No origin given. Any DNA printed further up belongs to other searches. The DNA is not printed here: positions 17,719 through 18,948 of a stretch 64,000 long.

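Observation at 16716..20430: Co-directional module: SipW-cognate TasA/camelysin-like protein, SipW signal peptidase and a membrane-anchored Hsp100/Clp AAA+ ATPase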

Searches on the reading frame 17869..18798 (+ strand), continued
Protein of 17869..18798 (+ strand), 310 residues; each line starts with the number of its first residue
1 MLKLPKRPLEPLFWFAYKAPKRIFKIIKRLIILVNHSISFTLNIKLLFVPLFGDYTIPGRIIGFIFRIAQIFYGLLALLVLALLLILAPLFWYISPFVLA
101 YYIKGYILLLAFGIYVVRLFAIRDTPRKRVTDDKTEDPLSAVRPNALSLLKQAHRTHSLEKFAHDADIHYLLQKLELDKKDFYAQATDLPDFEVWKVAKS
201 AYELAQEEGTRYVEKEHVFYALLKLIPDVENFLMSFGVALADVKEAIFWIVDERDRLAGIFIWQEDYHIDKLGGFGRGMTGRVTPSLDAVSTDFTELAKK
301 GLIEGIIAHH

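Call 51: find_encoding_contigs(protein=P0098, flank=6000, max_places=2)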
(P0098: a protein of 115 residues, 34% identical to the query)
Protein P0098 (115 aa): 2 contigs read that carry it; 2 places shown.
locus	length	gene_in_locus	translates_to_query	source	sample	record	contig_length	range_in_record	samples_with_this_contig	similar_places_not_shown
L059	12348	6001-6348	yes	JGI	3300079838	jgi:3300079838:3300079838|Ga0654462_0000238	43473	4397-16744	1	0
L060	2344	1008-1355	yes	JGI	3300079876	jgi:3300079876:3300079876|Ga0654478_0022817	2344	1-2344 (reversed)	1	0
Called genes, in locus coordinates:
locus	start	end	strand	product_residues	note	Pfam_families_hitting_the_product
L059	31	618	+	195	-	-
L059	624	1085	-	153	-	PF02600:DsbB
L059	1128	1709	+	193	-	PF00565:SNase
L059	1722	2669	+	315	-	PF01189:Methyltr_RsmB-F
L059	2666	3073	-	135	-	-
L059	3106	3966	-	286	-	PF17773:UPF0176_N, PF00581:Rhodanese, PF12368:Rhodanese_C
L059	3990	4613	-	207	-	-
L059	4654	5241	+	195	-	PF28474:DUF8412, PF13376:OmdA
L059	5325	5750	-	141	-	PF08570:DUF1761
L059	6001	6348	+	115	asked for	-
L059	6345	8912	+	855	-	PF02861:Clp_N, PF00004:AAA (faint), PF07724:AAA_2, PF07728:AAA_5, PF13401:AAA_22 (weak), PF10431:ClpB_D2-small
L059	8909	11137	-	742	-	PF01326:PPDK_N, PF00391:PEP-utilizers, PF02896:PEP-utilizers_C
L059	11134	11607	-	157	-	PF21982:RecX_HTH1 (weak), PF02631:RecX_HTH2, PF21981:RecX_HTH3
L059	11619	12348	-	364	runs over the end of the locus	PF00154:RecA_N, PF06745:ATPase (faint), PF08423:Rad51, PF21096:RecA_C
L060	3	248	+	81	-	?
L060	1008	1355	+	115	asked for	-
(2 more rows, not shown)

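Call 53: find_encoding_contigs(protein=P0113, flank=5000, max_places=2)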
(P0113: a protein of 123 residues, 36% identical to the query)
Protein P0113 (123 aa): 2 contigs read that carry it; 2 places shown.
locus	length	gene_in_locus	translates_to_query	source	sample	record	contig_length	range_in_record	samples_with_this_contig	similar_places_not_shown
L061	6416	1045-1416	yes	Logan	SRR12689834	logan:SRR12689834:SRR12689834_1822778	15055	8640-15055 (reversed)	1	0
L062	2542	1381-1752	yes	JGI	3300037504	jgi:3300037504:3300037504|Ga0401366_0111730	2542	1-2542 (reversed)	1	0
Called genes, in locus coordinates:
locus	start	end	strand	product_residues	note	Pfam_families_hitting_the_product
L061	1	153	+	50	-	?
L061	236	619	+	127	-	-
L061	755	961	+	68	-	-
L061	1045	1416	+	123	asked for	-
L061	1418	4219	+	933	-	PF02861:Clp_N, PF00004:AAA (weak), PF17871:AAA_lid_9, PF00158:Sigma54_activat, PF07724:AAA_2, PF07728:AAA_5, PF00004:AAA, PF10431:ClpB_D2-small, +8 more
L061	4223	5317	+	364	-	PF00953:Glycos_transf_4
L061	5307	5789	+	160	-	PF02643:DUF192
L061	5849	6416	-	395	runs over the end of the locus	PF26125:AcrVA2-like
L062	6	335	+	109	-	PF01702:TGT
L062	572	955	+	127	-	-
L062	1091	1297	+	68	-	-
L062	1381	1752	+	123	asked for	-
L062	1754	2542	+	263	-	?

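Call 54: find_encoding_contigs(protein=P0103, flank=5000, max_places=2)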
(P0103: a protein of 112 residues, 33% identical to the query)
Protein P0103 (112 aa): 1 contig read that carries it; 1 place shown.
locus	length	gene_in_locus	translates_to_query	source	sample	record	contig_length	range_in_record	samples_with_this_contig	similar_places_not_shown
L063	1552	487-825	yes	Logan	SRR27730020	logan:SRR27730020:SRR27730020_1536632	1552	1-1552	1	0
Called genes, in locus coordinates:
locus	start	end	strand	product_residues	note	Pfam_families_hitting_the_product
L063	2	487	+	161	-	?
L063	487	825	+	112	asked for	-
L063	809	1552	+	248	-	?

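Call 55: predict_structure(alignment_id=A2)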
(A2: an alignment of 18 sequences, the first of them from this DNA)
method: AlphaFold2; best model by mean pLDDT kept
length: 306 residues; sequences in the alignment: 18
mean_pLDDT: 82.2   pTM: 0.71
mean pLDDT of the five models: 82.2, 81.9, 81.9, 79.7, 77.2
residues with pLDDT >= 90: 123; 70-90: 130; 50-70: 26; < 50: 27
segments of 3 or more residues with pLDDT < 50: 1-4, 272-291
pLDDT, mean of each block of 10 residues (from residue 1): 54 84 88 85 85 86 92 94 91 86 81 82 85 79 93 88 92 94 87 95 93 95 94 95 96 81 71 45 39 55 52
secondary structure, 60 per line:
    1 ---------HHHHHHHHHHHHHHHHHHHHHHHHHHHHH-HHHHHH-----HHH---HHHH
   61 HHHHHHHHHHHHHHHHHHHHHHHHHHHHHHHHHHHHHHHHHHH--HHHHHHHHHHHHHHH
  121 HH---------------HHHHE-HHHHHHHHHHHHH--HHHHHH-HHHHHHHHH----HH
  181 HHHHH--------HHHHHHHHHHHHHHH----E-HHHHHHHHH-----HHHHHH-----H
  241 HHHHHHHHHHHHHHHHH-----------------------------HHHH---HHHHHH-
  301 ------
elements in order: H10-38 H40-45 H57-103 H106-122 H138-141 H144-156 H159-164 H166-174 H179-185 H194-208 H215-223 H229-234 H240-257 H287-290 H294-299

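Call 59: find_encoding_contigs(protein=P0038, flank=8000, max_places=1)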
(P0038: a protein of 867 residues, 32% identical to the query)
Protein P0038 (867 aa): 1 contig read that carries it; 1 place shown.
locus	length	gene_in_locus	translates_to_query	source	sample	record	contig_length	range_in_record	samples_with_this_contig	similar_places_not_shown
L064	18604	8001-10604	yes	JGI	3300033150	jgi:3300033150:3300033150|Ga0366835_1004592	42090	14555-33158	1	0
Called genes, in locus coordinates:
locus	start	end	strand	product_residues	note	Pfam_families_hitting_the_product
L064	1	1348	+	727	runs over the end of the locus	PF01336:tRNA_anti-codon, PF00152:tRNA-synt_2, PF01409:tRNA-synt_2d (faint)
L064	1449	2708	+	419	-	PF02403:Seryl_tRNA_N, PF00587:tRNA-synt_2b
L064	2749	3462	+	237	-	PF01564:Spermine_synth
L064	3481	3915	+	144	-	PF01569:PAP2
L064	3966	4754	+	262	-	PF02673:BacA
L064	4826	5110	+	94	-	-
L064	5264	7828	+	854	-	PF07517:SecA_DEAD, PF01043:SecA_PP_bind, PF21090:P-loop_SecA, PF07516:SecA_SW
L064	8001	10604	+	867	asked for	PF13191:AAA_16 (weak), PF00004:AAA, PF17871:AAA_lid_9, PF00158:Sigma54_activat (weak), PF00004:AAA (weak), PF07724:AAA_2, PF07728:AAA_5, PF10431:ClpB_D2-small, +10 more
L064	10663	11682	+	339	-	PF03462:PCRF, PF00472:RF-1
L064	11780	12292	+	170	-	-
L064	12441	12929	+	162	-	-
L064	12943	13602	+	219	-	PF00005:ABC_tran, PF13401:AAA_22 (faint), PF13304:AAA_21 (faint)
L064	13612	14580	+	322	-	PF18075:FtsX_ECD, PF02687:FtsX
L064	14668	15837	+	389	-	PF24161:CCDC39 (faint), PF01551:Peptidase_M23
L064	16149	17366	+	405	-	PF00932:LTD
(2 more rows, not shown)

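Call 72: find_encoding_contigs(protein=P0105, flank=4000, max_places=2)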
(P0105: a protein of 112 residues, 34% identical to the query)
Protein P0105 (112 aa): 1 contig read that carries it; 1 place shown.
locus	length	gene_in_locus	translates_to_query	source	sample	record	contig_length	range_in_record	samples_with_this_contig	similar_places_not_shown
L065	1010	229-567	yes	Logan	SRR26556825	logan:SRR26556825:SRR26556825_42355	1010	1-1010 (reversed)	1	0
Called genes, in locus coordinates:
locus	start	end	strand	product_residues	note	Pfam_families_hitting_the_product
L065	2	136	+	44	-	?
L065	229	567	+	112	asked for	-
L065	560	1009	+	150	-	?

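Call 73: find_encoding_contigs(protein=P0095, flank=4000, max_places=2)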
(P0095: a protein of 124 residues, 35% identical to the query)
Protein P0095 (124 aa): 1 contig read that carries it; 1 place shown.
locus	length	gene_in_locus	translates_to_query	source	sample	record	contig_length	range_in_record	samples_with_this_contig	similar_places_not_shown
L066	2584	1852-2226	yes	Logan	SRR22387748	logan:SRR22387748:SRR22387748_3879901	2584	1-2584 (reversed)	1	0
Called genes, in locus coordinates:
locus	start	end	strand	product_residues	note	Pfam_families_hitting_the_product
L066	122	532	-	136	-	-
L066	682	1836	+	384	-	PF13439:Glyco_transf_4, PF13579:Glyco_trans_4_4, PF00534:Glycos_transf_1, PF13692:Glyco_trans_1_4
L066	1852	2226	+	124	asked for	-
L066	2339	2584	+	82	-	?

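Call 79: search_protein_families(library=pfam, proteins=[L033:8-604:+, L033:1473-2126:+, L033:648-1307:+, L002:9324-9929:+], max_evalue=1)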
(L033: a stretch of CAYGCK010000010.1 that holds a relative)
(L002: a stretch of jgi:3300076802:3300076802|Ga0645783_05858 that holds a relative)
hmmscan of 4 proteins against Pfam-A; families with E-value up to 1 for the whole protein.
L033:8-604:+ (198 aa): 2 families
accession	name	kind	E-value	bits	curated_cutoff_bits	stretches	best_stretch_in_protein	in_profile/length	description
PF12389.13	Peptidase_M73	-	2.1e-06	28.2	22.5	1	2-68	4-67/196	Camelysin metallo-endopeptidase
PF24662.1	DUF7650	-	0.011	16.2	27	1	83-115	10-42/89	Domain of unknown function (DUF7650)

L033:1473-2126:+ (217 aa): 0 families

L033:648-1307:+ (219 aa): 2 families
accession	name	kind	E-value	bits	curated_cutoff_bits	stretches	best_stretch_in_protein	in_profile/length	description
PF00717.28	Peptidase_S24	-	2.5e-06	27.6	23.3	1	63-111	30-78/116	Peptidase S24-like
PF10502.14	Peptidase_S26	-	3.7e-05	24.2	22.9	1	43-108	3-67/168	Signal peptidase, peptidase S26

L002:9324-9929:+ (201 aa): 1 family
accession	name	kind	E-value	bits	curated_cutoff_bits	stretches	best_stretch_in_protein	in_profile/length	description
PF17210.9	SdrD_B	-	0.031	14.9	29.7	1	126-143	6-23/112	SdrD B-like domain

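Call 82: find_encoding_contigs(protein=P0034, flank=8000, max_places=1)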
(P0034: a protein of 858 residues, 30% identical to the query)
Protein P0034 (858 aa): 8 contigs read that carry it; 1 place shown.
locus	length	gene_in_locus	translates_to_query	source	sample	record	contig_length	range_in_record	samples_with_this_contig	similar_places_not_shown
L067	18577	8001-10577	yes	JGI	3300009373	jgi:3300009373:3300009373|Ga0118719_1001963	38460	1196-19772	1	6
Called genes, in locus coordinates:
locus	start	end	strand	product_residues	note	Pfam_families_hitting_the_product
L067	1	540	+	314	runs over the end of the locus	PF00294:PfkB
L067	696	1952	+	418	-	PF05221:AdoHcyase, PF02826:2-Hacid_dh_C, PF00670:AdoHcyase_NAD, PF07991:KARI_N (weak)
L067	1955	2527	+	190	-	PF00406:ADK, PF13207:AAA_17, PF13238:AAA_18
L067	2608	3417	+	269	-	PF00557:Peptidase_M24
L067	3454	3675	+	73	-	PF01176:eIF-1a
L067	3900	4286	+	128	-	PF00416:Ribosomal_S13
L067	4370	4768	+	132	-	PF00411:Ribosomal_S11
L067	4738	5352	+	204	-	PF00163:Ribosomal_S4, PF01479:S4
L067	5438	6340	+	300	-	PF01193:RNA_pol_L, PF01000:RNA_pol_A_bac, PF03118:RNA_pol_A_CTD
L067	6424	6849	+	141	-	PF01196:Ribosomal_L17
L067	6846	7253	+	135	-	PF00572:Ribosomal_L13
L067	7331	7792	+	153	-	PF00380:Ribosomal_S9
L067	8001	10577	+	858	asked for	PF00158:Sigma54_activat (faint), PF04851:ResIII (faint), PF06414:Zeta_toxin (faint), PF00004:AAA, PF17871:AAA_lid_9, PF07724:AAA_2, PF07728:AAA_5, PF10431:ClpB_D2-small, +4 more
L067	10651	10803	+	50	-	PF02615:Ldh_2 (weak)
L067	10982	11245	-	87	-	PF05016:ParE_toxin (weak)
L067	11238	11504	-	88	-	PF02604:PhdYeFM_antitox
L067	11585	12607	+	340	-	PF03462:PCRF, PF00472:RF-1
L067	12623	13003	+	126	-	-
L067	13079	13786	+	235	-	PF02463:SMC_N (weak), PF00005:ABC_tran, PF13304:AAA_21 (weak)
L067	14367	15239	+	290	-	PF18075:FtsX_ECD, PF02687:FtsX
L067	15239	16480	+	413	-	PF24568:CC_PcsB (weak), PF01551:Peptidase_M23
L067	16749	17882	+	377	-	PF00932:LTD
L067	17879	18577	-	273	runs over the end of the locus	PF01699:Na_Ca_ex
